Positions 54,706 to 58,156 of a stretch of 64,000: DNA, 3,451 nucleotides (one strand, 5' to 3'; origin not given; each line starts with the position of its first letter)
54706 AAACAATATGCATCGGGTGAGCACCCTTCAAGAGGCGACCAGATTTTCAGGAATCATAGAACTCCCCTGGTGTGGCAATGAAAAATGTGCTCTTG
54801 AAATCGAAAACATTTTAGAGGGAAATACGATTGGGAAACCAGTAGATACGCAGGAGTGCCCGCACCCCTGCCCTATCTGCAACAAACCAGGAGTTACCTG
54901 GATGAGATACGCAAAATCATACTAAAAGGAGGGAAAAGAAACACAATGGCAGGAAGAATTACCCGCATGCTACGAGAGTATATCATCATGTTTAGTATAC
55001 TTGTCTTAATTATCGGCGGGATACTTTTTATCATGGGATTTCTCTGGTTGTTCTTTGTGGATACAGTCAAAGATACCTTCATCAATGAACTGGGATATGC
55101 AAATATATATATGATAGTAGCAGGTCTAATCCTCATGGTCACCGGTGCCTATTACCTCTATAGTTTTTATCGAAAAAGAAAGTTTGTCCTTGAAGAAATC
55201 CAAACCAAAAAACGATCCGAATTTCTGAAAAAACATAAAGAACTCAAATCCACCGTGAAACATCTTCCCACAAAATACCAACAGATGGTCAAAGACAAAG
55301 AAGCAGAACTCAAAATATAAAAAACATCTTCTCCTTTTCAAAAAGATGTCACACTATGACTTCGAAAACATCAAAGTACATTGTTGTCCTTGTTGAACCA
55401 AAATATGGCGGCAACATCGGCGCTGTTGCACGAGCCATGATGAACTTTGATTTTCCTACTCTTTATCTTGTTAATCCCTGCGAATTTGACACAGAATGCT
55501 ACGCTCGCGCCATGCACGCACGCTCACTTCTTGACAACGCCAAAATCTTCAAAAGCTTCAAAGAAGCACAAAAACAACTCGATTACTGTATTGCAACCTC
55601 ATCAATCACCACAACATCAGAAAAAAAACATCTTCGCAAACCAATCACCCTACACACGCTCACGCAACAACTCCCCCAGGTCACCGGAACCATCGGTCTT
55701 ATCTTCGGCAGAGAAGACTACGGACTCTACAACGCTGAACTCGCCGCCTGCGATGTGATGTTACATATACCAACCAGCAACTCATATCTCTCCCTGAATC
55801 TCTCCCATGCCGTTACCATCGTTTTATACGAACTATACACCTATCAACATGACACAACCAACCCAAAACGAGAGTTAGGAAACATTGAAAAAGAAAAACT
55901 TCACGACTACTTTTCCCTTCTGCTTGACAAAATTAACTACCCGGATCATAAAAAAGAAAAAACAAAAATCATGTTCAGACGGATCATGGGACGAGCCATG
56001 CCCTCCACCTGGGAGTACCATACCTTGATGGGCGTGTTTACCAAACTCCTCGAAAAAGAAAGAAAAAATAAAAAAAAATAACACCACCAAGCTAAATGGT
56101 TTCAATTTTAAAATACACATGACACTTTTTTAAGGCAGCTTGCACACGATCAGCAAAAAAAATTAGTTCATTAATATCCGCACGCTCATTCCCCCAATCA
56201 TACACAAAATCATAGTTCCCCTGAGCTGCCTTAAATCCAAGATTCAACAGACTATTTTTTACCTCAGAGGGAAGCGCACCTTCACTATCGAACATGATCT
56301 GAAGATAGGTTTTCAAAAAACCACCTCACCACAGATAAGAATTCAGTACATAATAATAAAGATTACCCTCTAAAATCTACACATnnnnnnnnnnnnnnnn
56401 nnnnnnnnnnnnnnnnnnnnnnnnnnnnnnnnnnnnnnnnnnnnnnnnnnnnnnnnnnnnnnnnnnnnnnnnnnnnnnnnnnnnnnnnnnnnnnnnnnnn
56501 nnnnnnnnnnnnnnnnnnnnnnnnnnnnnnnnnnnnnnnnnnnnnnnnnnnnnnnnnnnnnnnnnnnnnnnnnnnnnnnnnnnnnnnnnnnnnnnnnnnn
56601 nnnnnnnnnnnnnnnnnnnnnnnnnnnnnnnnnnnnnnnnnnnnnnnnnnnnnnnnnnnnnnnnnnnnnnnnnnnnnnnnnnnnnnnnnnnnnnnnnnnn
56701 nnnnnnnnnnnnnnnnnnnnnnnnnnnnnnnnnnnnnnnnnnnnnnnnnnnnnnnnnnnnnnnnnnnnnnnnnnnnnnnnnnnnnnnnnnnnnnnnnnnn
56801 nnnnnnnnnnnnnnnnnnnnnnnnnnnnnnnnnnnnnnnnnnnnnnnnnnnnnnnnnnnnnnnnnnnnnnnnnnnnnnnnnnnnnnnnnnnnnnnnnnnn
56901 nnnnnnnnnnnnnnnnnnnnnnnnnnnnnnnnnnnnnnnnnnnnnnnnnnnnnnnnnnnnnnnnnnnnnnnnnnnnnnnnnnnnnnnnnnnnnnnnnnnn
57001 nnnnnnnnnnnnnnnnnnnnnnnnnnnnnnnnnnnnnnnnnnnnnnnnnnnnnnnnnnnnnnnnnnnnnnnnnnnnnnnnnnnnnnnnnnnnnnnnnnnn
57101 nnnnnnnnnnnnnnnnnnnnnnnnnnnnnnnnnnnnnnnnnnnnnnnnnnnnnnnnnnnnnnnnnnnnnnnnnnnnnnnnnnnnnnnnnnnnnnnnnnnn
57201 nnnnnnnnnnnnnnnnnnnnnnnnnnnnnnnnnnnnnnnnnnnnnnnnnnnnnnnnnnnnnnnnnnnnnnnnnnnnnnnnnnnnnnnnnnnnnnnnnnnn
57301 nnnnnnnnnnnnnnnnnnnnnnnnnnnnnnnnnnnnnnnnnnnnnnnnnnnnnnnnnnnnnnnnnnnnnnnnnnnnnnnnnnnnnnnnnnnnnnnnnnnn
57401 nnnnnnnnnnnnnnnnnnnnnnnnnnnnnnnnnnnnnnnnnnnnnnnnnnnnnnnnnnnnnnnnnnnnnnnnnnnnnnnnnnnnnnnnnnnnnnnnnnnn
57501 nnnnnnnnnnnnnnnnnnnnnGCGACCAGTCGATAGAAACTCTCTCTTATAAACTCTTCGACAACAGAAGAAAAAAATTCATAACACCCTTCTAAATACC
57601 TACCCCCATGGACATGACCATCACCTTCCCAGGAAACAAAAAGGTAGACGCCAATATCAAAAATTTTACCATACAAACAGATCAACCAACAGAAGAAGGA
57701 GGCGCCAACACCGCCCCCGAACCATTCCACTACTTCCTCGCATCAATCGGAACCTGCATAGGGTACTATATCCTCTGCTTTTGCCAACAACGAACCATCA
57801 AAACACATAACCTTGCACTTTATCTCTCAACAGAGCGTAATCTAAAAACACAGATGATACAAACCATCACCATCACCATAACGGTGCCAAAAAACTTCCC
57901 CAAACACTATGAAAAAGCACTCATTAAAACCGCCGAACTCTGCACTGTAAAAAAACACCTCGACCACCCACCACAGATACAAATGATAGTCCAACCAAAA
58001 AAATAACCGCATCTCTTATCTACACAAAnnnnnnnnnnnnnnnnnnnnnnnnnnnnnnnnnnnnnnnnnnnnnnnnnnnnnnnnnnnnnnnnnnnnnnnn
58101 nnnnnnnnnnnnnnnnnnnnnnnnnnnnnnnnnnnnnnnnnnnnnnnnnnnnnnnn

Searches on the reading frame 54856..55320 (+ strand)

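Call 15: search_protein_families(library=pfam, proteins=[window:54856-55320:+])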
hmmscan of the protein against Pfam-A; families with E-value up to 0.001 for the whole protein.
window:54856-55320:+ (154 aa): 1 family
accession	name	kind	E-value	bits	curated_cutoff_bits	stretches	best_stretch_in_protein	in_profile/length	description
PF00335.26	Tetraspanin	-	0.00055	20.1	32.1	1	42-111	4-75/225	Tetraspanin family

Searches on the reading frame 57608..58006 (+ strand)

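Call 16: search_protein_families(library=pfam, proteins=[window:57608-58006:+])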
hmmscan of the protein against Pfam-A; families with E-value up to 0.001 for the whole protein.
window:57608-58006:+ (132 aa): 1 family
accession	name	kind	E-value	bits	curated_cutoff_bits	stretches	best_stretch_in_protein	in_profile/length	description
PF02566.24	OsmC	-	7.3e-14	52.4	27.5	1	32-125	1-98/100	OsmC-like protein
